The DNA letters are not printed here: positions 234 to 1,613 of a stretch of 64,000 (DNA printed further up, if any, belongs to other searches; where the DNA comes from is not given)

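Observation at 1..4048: Tandem array of hicA toxins paired with antitoxins built from three HicB domains, ending in a toxin-less third copy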

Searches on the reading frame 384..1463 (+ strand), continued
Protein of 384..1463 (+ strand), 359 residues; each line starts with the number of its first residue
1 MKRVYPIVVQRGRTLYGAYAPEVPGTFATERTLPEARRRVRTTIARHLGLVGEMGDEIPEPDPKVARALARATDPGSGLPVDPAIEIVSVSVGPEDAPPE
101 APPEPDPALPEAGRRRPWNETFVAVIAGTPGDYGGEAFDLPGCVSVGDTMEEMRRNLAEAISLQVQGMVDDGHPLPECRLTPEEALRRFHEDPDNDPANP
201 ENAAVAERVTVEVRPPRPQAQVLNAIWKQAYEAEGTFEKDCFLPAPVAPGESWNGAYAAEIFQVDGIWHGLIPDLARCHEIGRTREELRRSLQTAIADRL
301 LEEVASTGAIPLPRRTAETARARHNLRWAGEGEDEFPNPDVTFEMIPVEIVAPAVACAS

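Call 44: find_related_loci(query=A1, collection=metagenome_contigs, flank=9000)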
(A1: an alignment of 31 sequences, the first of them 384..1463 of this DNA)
Query A1 (359 aa) in metagenome_contigs; peptide patterns used: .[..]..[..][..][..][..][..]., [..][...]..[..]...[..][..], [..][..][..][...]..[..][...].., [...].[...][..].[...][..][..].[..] (x = any residue, [..] = any of these).
600 stretches matched a pattern, but none encodes a relative of the query by tblastn (E <= 1e-3).

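Call 45: find_encoding_contigs(protein=P0040, flank=9000, max_places=2)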
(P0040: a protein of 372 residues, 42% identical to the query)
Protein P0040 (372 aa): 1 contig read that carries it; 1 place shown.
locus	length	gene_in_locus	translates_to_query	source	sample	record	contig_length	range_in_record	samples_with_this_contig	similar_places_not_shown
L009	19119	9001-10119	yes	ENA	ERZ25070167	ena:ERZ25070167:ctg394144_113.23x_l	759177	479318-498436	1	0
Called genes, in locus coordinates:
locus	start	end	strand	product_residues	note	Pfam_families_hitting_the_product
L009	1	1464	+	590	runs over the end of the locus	-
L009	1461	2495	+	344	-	-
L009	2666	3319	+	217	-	-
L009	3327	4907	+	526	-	PF12161:HsdM_N, PF02384:N6_Mtase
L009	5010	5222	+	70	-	PF07927:HicA_toxin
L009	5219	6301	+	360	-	PF21748:UPF0150 (faint), PF15919:HicB_lk_antitox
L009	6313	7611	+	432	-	PF21748:UPF0150 (faint), PF15919:HicB_lk_antitox (weak)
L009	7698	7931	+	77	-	PF07927:HicA_toxin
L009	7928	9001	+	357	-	PF21748:UPF0150 (faint), PF15919:HicB_lk_antitox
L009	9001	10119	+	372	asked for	PF15919:HicB_lk_antitox (weak), PF15970:HicB-like_2 (faint), PF15919:HicB_lk_antitox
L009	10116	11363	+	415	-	PF01420:Methylase_S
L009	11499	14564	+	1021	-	PF04313:HSDR_N, PF04851:ResIII, PF18766:SWI2_SNF2, PF22679:T1R_D3-like, PF11867:T1RH-like_C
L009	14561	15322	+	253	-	PF01863:YgjP-like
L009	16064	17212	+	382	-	-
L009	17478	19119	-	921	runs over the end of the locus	PF01595:CNNM, PF00571:CBS (weak), PF03471:CorC_HlyC, PF00009:GTP_EFTU (faint), PF00350:Dynamin_N (faint), PF01926:MMR_HSR1, PF02421:FeoB_N (weak)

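Call 46: find_encoding_contigs(protein=P0011, flank=9000, max_places=2)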
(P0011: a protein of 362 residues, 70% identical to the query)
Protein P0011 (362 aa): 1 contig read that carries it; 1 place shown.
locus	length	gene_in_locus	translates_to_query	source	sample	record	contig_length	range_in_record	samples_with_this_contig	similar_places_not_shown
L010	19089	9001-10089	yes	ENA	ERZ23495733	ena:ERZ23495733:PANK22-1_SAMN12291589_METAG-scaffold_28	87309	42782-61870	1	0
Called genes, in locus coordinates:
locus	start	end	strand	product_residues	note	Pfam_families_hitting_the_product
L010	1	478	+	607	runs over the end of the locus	-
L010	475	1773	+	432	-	-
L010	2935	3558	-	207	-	-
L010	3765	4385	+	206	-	-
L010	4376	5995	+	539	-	PF12161:HsdM_N, PF02384:N6_Mtase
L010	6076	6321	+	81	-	PF07927:HicA_toxin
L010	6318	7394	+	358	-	PF15919:HicB_lk_antitox (weak), PF21748:UPF0150 (faint)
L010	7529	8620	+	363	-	PF21748:UPF0150 (faint), PF15919:HicB_lk_antitox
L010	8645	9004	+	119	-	PF07927:HicA_toxin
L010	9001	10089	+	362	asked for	PF21748:UPF0150 (faint), PF15919:HicB_lk_antitox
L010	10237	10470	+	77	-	PF07927:HicA_toxin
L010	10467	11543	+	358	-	PF15919:HicB_lk_antitox (weak), PF21748:UPF0150 (faint), PF15919:HicB_lk_antitox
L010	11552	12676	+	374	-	PF15919:HicB_lk_antitox (faint), PF15970:HicB-like_2 (faint), PF21748:UPF0150 (faint)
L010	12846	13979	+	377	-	PF15919:HicB_lk_antitox (faint)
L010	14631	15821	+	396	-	PF10137:CAP12-PCTIR_TIR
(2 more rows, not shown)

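Call 47: find_encoding_contigs(protein=P0024, flank=9000, max_places=2)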
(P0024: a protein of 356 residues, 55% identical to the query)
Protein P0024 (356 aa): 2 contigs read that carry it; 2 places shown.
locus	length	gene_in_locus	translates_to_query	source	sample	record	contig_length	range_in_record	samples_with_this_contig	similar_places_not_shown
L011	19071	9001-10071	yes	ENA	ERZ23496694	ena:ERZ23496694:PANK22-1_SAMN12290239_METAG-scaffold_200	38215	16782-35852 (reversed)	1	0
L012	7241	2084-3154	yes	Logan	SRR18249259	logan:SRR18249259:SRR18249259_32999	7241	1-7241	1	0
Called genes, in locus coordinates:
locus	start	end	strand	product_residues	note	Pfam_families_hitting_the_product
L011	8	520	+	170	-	PF04542:Sigma70_r2, PF08281:Sigma70_r4_2, PF04545:Sigma70_r4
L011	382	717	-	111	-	-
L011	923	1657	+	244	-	-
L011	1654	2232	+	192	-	-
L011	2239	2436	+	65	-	PF18917:LiaI-LiaF-like_TM1, PF22570:LiaF-TM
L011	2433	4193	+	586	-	-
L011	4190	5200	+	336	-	-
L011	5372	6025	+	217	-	-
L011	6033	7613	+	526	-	PF12161:HsdM_N, PF02384:N6_Mtase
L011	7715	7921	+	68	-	PF07927:HicA_toxin (faint)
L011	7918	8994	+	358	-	PF21748:UPF0150 (faint), PF15919:HicB_lk_antitox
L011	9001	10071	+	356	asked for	PF15919:HicB_lk_antitox (weak), PF21748:UPF0150 (faint), PF15919:HicB_lk_antitox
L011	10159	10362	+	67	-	PF07927:HicA_toxin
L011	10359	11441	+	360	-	PF15970:HicB-like_2 (faint), PF15919:HicB_lk_antitox (weak)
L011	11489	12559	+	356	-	PF15919:HicB_lk_antitox (weak), PF15970:HicB-like_2 (faint), PF15919:HicB_lk_antitox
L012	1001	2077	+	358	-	PF21748:UPF0150 (faint), PF15919:HicB_lk_antitox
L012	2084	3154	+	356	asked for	PF15919:HicB_lk_antitox (weak), PF21748:UPF0150 (faint), PF15919:HicB_lk_antitox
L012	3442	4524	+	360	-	PF15970:HicB-like_2 (faint), PF15919:HicB_lk_antitox (weak)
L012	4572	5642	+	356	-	PF15919:HicB_lk_antitox (weak), PF15970:HicB-like_2 (faint), PF15919:HicB_lk_antitox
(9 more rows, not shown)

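Call 49: list_cluster_members(proteins=[P0010, window:384-1460:+, window:2909-4045:+])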
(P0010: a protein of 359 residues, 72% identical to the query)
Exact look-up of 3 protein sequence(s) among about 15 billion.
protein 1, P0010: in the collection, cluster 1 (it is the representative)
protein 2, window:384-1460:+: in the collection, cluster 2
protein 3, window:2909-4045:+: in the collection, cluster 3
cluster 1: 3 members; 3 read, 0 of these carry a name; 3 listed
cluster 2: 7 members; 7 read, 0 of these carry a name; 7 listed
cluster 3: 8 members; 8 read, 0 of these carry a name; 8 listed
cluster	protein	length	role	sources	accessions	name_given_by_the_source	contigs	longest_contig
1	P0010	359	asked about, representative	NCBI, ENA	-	-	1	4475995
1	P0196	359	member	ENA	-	-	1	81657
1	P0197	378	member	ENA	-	-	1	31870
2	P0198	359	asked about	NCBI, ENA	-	-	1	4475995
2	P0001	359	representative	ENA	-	-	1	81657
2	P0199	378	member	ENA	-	-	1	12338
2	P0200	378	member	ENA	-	-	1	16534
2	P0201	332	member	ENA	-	-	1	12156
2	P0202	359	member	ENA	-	-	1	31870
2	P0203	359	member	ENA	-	-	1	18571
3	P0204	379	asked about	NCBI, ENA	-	-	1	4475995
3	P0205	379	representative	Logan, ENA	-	-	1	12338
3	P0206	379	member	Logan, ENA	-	-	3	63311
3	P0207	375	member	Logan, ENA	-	-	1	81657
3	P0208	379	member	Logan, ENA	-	-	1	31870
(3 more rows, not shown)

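Call 62: search_protein_families(library=padloc, proteins=[window:384-1463:+, L002:13850-15007:+, L002:4801-5409:+], max_evalue=0.001)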
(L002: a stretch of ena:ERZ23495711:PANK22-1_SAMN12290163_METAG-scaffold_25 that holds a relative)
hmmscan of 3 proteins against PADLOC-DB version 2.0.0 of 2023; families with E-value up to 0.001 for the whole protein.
window:384-1463:+ (359 aa): 0 families

L002:13850-15007:+ (385 aa): 5 families
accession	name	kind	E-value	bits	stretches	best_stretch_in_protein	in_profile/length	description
PDLC05005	PDC-S35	-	7.1e-16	56.7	1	3-160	116-259/264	-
PDLC05004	PDC-S35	-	5.6e-14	50.4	1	3-160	117-261/265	-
PDLC05007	PDC-S35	-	2.7e-12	44.9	1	4-161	132-275/278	-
PDLC05003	PDC-S35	-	1.3e-11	42.6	1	3-159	87-236/245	-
PDLC05006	PDC-S35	-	2.1e-11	41.7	1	3-160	80-228/231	-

L002:4801-5409:+ (202 aa): 23 families
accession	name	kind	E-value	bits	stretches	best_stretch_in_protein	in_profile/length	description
PDLC03089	Specificity_I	-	9e-09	32.9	1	13-157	20-159/446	Type I specificity subunit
PDLC03072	Specificity_I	-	1.1e-08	32.6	1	29-163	266-400/448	Type I specificity subunit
PDLC03107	Specificity_I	-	7.4e-08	29.9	1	24-168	219-364/392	Type I specificity subunit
PDLC03086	Specificity_I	-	1.2e-07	29.1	1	29-165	37-172/458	Type I specificity subunit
PDLC03127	Specificity_I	-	1.3e-06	25.5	1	2-156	255-409/571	Type I specificity subunit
PDLC03179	Specificity_I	-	1.9e-06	25.1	1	29-160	424-552/589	Type I specificity subunit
PDLC03153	Specificity_I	-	2.5e-06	25.1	0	79-168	89-176/417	Type I specificity subunit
PDLC03168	Specificity_I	-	7e-06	23.8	1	24-159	27-158/459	Type I specificity subunit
PDLC03169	Specificity_I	-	9.8e-06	23.2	1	28-153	247-372/461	Type I specificity subunit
PDLC04137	mad5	-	1.4e-05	22.5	1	29-165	31-161/392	mads_5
PDLC03109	Specificity_I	-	3.1e-05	20.7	1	30-170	324-467/591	Type I specificity subunit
PDLC03100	Specificity_I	-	3.9e-05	21.3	1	25-158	221-354/392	Type I specificity subunit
PDLC03121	Specificity_I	-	0.00011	19.6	1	40-192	47-196/398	Type I specificity subunit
PDLC03182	Specificity_I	-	0.00013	19.2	1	32-162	33-163/440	Type I specificity subunit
PDLC03167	Specificity_I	-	0.00013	18.6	1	25-150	249-370/537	Type I specificity subunit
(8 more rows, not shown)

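Call 72: search_protein_families(library=pfam, proteins=[P0049, P0051, P0052, P0053, P0057, P0059, P0133, P0104, P0055], max_evalue=0.01)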
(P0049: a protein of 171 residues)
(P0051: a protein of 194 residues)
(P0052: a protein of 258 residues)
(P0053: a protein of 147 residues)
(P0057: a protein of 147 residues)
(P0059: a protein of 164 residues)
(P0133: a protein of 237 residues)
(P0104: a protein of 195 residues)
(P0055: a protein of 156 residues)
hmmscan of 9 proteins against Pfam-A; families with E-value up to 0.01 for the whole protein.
P0049 (171 aa): 2 families
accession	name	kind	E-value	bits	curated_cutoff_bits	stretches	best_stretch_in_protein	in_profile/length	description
PF15919.11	HicB_lk_antitox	-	6.5e-20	71.9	27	2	20-78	1-60/123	HicB_like antitoxin of bacterial toxin-antitoxin system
PF21748.3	UPF0150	-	1.8e-05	25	27.3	0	29-59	19-49/64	UPF0150-like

P0051 (194 aa): 2 families
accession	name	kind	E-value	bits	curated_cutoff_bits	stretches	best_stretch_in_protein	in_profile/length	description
PF15919.11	HicB_lk_antitox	-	4.8e-18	65.9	27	2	3-63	1-60/123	HicB_like antitoxin of bacterial toxin-antitoxin system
PF21748.3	UPF0150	-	2.4e-12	47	27.3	2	88-134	17-63/64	UPF0150-like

P0052 (258 aa): 2 families
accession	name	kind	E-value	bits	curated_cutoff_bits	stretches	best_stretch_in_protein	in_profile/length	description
PF15919.11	HicB_lk_antitox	-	1.1e-11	45.4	27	1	15-63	12-60/123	HicB_like antitoxin of bacterial toxin-antitoxin system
PF21748.3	UPF0150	-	0.003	17.9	27.3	0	15-59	20-64/64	UPF0150-like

P0053 (147 aa): 3 families
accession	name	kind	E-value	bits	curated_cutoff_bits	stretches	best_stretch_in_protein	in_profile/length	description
PF15919.11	HicB_lk_antitox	-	1.8e-21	77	27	2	3-71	1-70/123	HicB_like antitoxin of bacterial toxin-antitoxin system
PF21748.3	UPF0150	-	7e-07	29.5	27.3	0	84-116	19-51/64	UPF0150-like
PF11305.13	DUF3107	-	0.0039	17.9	27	0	97-144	16-66/73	Protein of unknown function (DUF3107)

P0057 (147 aa): 2 families
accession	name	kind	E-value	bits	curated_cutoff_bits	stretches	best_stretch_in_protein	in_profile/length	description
PF15919.11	HicB_lk_antitox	-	2.2e-19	70.3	27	2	6-61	4-60/123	HicB_like antitoxin of bacterial toxin-antitoxin system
PF21748.3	UPF0150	-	2.7e-06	27.7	27.3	1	9-46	14-53/64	UPF0150-like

P0059 (164 aa): 2 families
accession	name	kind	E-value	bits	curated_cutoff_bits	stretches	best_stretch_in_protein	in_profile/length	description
PF15919.11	HicB_lk_antitox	-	4.9e-20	72.3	27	2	87-151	1-65/123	HicB_like antitoxin of bacterial toxin-antitoxin system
PF21748.3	UPF0150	-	1.6e-05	25.1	27.3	1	87-141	12-64/64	UPF0150-like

P0133 (237 aa): 2 families
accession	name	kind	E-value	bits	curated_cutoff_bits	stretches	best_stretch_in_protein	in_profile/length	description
PF15919.11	HicB_lk_antitox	-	1.1e-38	132.6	27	2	3-88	1-85/123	HicB_like antitoxin of bacterial toxin-antitoxin system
PF21748.3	UPF0150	-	0.0011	19.3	27.3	0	9-58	16-64/64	UPF0150-like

P0104 (195 aa): 2 families
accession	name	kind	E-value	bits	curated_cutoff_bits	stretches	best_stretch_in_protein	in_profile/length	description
PF15919.11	HicB_lk_antitox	-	4.3e-41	140.3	27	2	4-84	1-81/123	HicB_like antitoxin of bacterial toxin-antitoxin system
PF21748.3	UPF0150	-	1e-06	29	27.3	0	112-160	15-64/64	UPF0150-like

P0055 (156 aa): 2 families
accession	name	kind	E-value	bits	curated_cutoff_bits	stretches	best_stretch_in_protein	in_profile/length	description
PF15919.11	HicB_lk_antitox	-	6.1e-22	78.5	27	2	81-139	1-60/123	HicB_like antitoxin of bacterial toxin-antitoxin system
PF21748.3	UPF0150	-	4e-06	27.1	27.3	0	90-124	19-53/64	UPF0150-like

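Call 81: search_protein_families(library=ncbifam, proteins=[window:384-1463:+], max_evalue=0.01)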
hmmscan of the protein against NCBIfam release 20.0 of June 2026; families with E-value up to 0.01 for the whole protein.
window:384-1463:+ (359 aa): 0 families

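Call 83: fold_search(model_id=the predicted structure, library=viral)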
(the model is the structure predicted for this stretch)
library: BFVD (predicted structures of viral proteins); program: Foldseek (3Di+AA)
matches with E <= 10: 424; with E <= 0.001: 0
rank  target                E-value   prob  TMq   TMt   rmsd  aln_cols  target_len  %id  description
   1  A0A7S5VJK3            3.7e-03  1.00  0.17  0.66   5.3       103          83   16  (no name in the UniProt tables at hand)
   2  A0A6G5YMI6            4.7e-03  1.00  0.18  0.25   4.8       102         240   20  (no name in the UniProt tables at hand)
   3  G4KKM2                6.3e-03  1.00  0.16  0.52   8.5       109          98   18  (no name in the UniProt tables at hand)
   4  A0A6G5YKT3            9.5e-03  0.98  0.19  0.35  15.3       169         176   14  (no name in the UniProt tables at hand)
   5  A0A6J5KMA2            2.7e-02  1.00  0.20  0.66   4.3       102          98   20  Uncharacterized protein [uncultured Caudovirales phage]
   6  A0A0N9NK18            3.4e-02  0.11  0.09  0.12  22.9       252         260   10  (no name in the UniProt tables at hand)
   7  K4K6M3                5.2e-02  0.94  0.16  0.34   7.5       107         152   14  Uncharacterized protein [Caulobacter phage CcrColossus]
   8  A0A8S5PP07            7.3e-02  0.92  0.16  0.43   9.5       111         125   12  Antitoxin [Podoviridae sp. ct8dV2]
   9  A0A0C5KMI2            9.3e-02  1.00  0.13  0.64   1.0        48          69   29  (no name in the UniProt tables at hand)
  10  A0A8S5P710            1.3e-01  0.84  0.13  0.28  16.9       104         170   25  Putative nuclease of the RNAse H fold, HicB family [Siphoviridae sp. ct8Hx23]
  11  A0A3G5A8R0            2.4e-01  0.05  0.10  0.12  18.9       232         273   11  Uncharacterized protein [Hyperionvirus sp.]
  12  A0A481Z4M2            2.7e-01  0.11  0.11  0.09  17.1       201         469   10  Ribonuclease III [Pithovirus LCPAC103]
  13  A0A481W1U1            2.8e-01  0.77  0.13  0.30  11.7        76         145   13  (no name in the UniProt tables at hand)
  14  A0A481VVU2            2.8e-01  0.77  0.13  0.19  11.6        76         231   13  (no name in the UniProt tables at hand)
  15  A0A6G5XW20            3.0e-01  0.96  0.15  0.59   2.3        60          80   17  (no name in the UniProt tables at hand)
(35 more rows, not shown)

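Call 85: find_encoding_contigs(protein=window:384-1463:+, flank=10000, max_places=8)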
Protein window:384-1463:+ (359 aa): no gene with exactly this product is on record in the collection.

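Call 86: find_encoding_contigs(protein=P0017, flank=10000, max_places=3)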
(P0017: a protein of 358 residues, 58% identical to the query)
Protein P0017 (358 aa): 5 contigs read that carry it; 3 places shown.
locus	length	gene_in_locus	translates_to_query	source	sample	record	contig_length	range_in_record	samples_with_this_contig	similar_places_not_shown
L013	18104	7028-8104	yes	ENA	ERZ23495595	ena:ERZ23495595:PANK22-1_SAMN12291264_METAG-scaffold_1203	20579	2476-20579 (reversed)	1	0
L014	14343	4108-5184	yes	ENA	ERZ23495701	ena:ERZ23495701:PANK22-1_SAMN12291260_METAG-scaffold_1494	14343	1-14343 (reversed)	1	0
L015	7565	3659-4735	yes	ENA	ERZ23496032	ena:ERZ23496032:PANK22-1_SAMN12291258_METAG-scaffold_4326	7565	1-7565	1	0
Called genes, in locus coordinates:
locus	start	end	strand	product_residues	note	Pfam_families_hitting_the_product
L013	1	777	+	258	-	?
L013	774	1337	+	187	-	-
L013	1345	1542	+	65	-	PF22570:LiaF-TM (weak), PF18917:LiaI-LiaF-like_TM1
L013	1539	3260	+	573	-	-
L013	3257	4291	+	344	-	-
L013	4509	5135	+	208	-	-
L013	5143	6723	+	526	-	PF12161:HsdM_N, PF02384:N6_Mtase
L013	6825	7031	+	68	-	PF07927:HicA_toxin (faint)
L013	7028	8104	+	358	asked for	PF21748:UPF0150 (faint), PF15919:HicB_lk_antitox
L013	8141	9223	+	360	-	PF21748:UPF0150 (faint), PF15919:HicB_lk_antitox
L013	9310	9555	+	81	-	PF07927:HicA_toxin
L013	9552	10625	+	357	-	PF15919:HicB_lk_antitox (weak), PF21748:UPF0150 (faint), PF15919:HicB_lk_antitox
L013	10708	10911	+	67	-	PF07927:HicA_toxin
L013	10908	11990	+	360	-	PF15919:HicB_lk_antitox (faint)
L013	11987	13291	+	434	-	PF01420:Methylase_S (weak)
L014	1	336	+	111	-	?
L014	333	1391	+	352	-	-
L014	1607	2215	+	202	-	-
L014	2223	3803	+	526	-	PF12161:HsdM_N, PF02384:N6_Mtase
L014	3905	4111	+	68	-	PF07927:HicA_toxin (faint)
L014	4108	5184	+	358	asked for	PF21748:UPF0150 (faint), PF15919:HicB_lk_antitox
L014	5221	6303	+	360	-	PF21748:UPF0150 (faint), PF15919:HicB_lk_antitox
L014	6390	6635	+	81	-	PF07927:HicA_toxin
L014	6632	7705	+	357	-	PF15919:HicB_lk_antitox (weak), PF21748:UPF0150 (faint), PF15919:HicB_lk_antitox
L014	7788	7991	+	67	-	PF07927:HicA_toxin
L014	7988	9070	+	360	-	PF15919:HicB_lk_antitox (faint)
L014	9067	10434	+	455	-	-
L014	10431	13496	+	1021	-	PF04313:HSDR_N, PF04851:ResIII, PF18766:SWI2_SNF2, PF22679:T1R_D3-like, PF11867:T1RH-like_C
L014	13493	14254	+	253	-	PF01863:YgjP-like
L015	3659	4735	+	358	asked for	PF21748:UPF0150 (faint), PF15919:HicB_lk_antitox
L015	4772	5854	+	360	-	PF21748:UPF0150 (faint), PF15919:HicB_lk_antitox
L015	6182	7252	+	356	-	PF15919:HicB_lk_antitox (weak), PF21748:UPF0150 (faint), PF15919:HicB_lk_antitox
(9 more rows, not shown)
